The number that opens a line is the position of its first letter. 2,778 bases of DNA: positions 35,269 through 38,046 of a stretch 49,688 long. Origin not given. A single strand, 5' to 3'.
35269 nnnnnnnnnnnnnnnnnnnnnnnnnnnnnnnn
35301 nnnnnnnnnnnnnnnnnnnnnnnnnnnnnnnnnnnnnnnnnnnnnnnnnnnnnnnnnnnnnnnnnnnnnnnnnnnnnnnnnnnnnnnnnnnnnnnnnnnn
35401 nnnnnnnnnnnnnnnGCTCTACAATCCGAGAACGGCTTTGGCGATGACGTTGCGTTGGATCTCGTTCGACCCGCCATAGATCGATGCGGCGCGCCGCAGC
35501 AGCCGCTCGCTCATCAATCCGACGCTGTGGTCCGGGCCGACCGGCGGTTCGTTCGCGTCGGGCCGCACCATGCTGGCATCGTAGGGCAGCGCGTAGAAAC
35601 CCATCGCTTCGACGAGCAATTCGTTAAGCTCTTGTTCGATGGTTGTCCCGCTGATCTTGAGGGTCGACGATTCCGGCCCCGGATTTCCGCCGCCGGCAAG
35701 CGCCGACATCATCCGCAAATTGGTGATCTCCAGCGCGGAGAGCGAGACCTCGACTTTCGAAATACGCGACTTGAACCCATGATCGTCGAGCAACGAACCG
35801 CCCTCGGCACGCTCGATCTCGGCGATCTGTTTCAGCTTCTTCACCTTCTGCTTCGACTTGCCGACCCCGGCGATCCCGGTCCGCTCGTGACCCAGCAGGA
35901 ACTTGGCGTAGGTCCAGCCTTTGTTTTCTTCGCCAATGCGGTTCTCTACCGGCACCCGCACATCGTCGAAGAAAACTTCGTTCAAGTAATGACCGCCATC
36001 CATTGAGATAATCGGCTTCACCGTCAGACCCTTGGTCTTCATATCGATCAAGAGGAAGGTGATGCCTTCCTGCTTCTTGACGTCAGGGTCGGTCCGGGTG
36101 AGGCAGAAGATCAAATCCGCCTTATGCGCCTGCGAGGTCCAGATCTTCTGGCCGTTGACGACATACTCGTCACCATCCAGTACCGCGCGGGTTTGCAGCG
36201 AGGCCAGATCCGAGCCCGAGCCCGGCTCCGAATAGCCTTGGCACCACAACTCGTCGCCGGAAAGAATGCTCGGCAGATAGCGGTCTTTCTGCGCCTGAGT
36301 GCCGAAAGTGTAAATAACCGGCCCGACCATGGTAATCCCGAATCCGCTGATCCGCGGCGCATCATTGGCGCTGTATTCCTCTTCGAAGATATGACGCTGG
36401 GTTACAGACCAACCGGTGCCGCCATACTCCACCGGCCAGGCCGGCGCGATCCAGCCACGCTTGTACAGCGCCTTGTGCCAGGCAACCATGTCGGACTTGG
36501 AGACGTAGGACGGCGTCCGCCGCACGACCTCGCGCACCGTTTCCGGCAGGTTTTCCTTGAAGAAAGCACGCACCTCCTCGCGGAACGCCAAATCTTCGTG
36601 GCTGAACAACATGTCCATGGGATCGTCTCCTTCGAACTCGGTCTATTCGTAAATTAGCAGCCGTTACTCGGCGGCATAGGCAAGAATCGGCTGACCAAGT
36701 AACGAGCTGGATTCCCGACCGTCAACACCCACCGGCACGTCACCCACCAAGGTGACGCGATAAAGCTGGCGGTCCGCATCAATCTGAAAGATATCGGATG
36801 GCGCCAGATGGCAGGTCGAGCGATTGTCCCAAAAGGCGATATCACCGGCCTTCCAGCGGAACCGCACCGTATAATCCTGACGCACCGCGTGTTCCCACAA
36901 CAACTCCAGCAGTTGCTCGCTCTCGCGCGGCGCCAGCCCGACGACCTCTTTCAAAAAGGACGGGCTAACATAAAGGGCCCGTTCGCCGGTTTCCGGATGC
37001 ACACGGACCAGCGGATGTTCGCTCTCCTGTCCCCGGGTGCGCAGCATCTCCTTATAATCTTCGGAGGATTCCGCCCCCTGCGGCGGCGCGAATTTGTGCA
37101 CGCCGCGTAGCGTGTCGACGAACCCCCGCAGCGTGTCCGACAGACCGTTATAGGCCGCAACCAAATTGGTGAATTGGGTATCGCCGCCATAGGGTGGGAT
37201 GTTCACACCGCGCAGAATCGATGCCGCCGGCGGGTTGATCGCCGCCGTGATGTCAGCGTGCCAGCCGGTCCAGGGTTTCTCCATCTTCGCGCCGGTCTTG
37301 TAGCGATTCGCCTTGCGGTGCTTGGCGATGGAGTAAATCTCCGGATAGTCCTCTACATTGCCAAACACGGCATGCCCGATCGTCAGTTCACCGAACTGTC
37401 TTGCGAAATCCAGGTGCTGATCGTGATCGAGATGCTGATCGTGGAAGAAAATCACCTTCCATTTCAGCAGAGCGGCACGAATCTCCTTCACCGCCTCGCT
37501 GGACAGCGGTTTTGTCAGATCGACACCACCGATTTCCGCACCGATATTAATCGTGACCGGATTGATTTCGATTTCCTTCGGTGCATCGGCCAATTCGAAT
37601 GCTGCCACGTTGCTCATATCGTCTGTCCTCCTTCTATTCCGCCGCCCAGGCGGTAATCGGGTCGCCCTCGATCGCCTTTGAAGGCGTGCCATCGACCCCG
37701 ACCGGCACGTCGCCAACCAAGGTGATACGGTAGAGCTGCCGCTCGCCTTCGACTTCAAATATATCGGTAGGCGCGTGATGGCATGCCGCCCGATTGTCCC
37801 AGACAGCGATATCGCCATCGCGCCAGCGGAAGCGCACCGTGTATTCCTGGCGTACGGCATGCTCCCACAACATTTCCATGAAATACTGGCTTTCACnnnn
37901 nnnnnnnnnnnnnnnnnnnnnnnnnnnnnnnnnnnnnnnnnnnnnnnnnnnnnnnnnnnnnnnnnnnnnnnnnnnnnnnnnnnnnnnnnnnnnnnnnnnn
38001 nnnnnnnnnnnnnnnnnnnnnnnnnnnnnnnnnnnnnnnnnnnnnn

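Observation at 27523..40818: Composite accessory locus: candidate uncharacterised carboxylic-acid uptake, oxygenation, methylation and decarboxylation system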

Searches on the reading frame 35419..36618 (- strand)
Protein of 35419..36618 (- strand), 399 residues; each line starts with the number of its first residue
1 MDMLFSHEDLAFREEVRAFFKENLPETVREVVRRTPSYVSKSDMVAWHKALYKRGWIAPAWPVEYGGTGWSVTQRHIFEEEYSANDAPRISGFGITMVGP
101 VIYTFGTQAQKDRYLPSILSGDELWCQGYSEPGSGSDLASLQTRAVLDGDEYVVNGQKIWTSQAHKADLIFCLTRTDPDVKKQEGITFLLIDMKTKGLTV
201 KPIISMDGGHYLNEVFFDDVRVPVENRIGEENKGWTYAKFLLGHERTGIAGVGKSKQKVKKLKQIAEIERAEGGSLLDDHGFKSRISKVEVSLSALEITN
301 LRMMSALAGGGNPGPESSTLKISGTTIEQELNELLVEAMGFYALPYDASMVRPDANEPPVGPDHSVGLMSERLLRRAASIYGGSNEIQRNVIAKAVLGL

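Call 4: search_protein_families(library=pfam, proteins=[window:35419-36618:-], max_evalue=0.01)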
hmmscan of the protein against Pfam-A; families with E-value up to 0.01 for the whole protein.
window:35419-36618:- (399 aa): 3 families
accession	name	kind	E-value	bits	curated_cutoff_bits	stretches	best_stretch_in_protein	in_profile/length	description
PF02771.21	Acyl-CoA_dh_N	-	1.2e-20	74.4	22.9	1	7-122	2-113/113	Acyl-CoA dehydrogenase, N-terminal domain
PF02770.24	Acyl-CoA_dh_M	-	7.1e-20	71.4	33.3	1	126-220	1-97/97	Acyl-CoA dehydrogenase, middle domain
PF00441.29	Acyl-CoA_dh_1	-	6.2e-18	65.8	22.4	1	232-397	1-150/150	Acyl-CoA dehydrogenase, C-terminal domain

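Call 6: search_protein_families(library=ncbifam, proteins=[window:35419-36618:-], max_evalue=0.00001)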
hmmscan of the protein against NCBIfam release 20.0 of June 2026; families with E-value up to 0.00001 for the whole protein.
window:35419-36618:- (399 aa): 19 families
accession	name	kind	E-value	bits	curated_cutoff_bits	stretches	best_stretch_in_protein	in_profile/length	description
TIGR03204.1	pimC_large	equivalog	3.7e-145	483.7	623.85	1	2-399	1-395/395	pimeloyl-CoA dehydrogenase large subunit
NF042972.1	AcrlCoAredClosAcrC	equivalog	1.7e-40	138.9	640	1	1-251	1-247/378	acryloyl-CoA reductase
NF043006.1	CyhCrbnylCoADH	equivalog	6.1e-29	101.2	650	1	51-266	44-263/380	cyclohexane-1-carbonyl-CoA dehydrogenase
NF045652.1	ProlPCPDhRedW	equivalog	1.1e-28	100.1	650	1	13-249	8-243/376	L-prolyl-[peptidyl-carrier protein] dehydrogenase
NF053553.1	prodigi_MBC_PigA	equivalog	1.7e-25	90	500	1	1-234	1-233/381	prodigiosin MBC biosynthesis dehydrogenase PigA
NF058590.1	AcCoDHFadEBacil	equivalog_domain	1.1e-24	86.9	600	1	49-267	60-280/586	acyl-CoA dehydrogenase FadE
NF045552.1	GlutCoADH_Des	equivalog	1.7e-24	86.7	470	1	1-235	1-233/387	glutaryl-CoA dehydrogenase Acd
TIGR03207.1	cyc_hxne_CoA_dh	equivalog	1.2e-23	83.4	575.35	1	49-238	39-230/372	cyclohexanecarboxyl-CoA dehydrogenase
NF008997.0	PRK12341.1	equivalog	6.5e-21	74.8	537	1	6-237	6-233/382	acyl-CoA dehydrogenase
NF042439.1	SulpropCoADesulf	equivalog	6.7e-19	67.9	600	1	31-228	11-214/379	3-sulfinopropanoyl-CoA desulfinase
NF052270.1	Staph_DH_FadE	equivalog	9.6e-14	50.9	600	1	102-239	117-253/400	acyl-CoA dehydrogenase FadE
NF002885.1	PRK03354.1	equivalog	4.5e-12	45.7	540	1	47-250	42-243/378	crotonobetainyl-CoA dehydrogenase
TIGR03203.1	pimD_small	equivalog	6.3e-12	45.3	652.7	1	96-242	91-236/378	pimeloyl-CoA dehydrogenase small subunit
NF007000.1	PRK09463.1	subfamily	2.8e-11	42.5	600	1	14-323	45-377/726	acyl-CoA dehydrogenase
NF009586.0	PRK13026.1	subfamily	1.7e-10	39.8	608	1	58-232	124-315/777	acyl-CoA dehydrogenase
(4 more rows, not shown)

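Call 62: search_solved_structures(query=window:35422-36618:-, max_evalue=1e-25)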
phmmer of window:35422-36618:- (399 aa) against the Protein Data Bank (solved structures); distinct sequences matched with E-value up to 1e-25: 16.
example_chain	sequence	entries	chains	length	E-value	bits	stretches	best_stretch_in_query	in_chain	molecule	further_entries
4x28_A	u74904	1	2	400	9.7e-59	202.6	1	10-399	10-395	Acyl-CoA dehydrogenase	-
6wy9_A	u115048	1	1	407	2.3e-55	191.5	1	12-398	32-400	Acyl-CoA dehydrogenase domain protein Tcur3483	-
6wy8_B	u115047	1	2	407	2.4e-55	191.4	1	12-398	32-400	Acyl-CoA dehydrogenase domain protein Tcur3483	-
2pg0_A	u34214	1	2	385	1.7e-32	116.3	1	51-259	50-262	Acyl-CoA dehydrogenase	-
8hk0_A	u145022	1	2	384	5.2e-32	114.6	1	5-308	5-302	Acyl-CoA dehydrogenase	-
1ukw_A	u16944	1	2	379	8.3e-32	114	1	29-286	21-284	acyl-CoA dehydrogenase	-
4l1f_A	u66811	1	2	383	1.1e-28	103.6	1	52-251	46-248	Acyl-CoA dehydrogenase domain protein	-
4iv6_A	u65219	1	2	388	2.9e-28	102.3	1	93-245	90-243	Acyl-CoA dehydrogenase FadE3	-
5ol2_C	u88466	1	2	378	4.9e-28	101.5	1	51-296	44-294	Acyl-CoA dehydrogenase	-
5lnx_A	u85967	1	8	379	7.8e-28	100.9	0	7-251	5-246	Acyl-CoA dehydrogenase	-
2jif_A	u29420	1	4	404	2.4e-27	99.3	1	5-342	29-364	SHORT/BRANCHED CHAIN SPECIFIC ACYL-COA DEHYDROGENASE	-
3pfd_A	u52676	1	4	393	4.4e-27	98.4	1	7-350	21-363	Acyl-CoA dehydrogenase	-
1ivh_A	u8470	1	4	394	2.3e-26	96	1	6-251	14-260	ISOVALERYL-COA DEHYDROGENASE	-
8sgr_A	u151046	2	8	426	2.9e-26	95.7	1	6-251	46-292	Isovaleryl-CoA dehydrogenase, mitochondrial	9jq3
4u83_A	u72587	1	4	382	4.6e-26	95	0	54-343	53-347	Acyl-CoA dehydrogenase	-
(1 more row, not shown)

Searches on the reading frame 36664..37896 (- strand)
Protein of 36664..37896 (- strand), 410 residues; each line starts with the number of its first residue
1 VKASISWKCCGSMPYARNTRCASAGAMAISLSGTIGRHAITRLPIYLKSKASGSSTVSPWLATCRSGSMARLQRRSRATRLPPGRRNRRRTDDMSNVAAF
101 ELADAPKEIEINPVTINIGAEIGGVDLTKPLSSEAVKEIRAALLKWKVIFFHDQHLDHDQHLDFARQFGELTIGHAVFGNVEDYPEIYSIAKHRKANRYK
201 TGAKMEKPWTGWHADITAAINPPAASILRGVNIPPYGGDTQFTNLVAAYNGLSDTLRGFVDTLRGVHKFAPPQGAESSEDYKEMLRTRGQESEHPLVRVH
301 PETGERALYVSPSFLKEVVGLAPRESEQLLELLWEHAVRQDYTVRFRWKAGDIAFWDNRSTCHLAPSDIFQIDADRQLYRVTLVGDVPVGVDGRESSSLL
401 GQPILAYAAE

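Call 4: search_protein_families(library=pfam, proteins=[window:36664-37896:-], max_evalue=0.01)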
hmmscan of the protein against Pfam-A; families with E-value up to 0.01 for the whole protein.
window:36664-37896:- (410 aa): 1 family
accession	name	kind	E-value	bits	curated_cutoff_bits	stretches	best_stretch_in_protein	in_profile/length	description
PF02668.22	TauD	-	2.8e-62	211.5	27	1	111-381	2-266/267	Taurine catabolism dioxygenase TauD, TfdA family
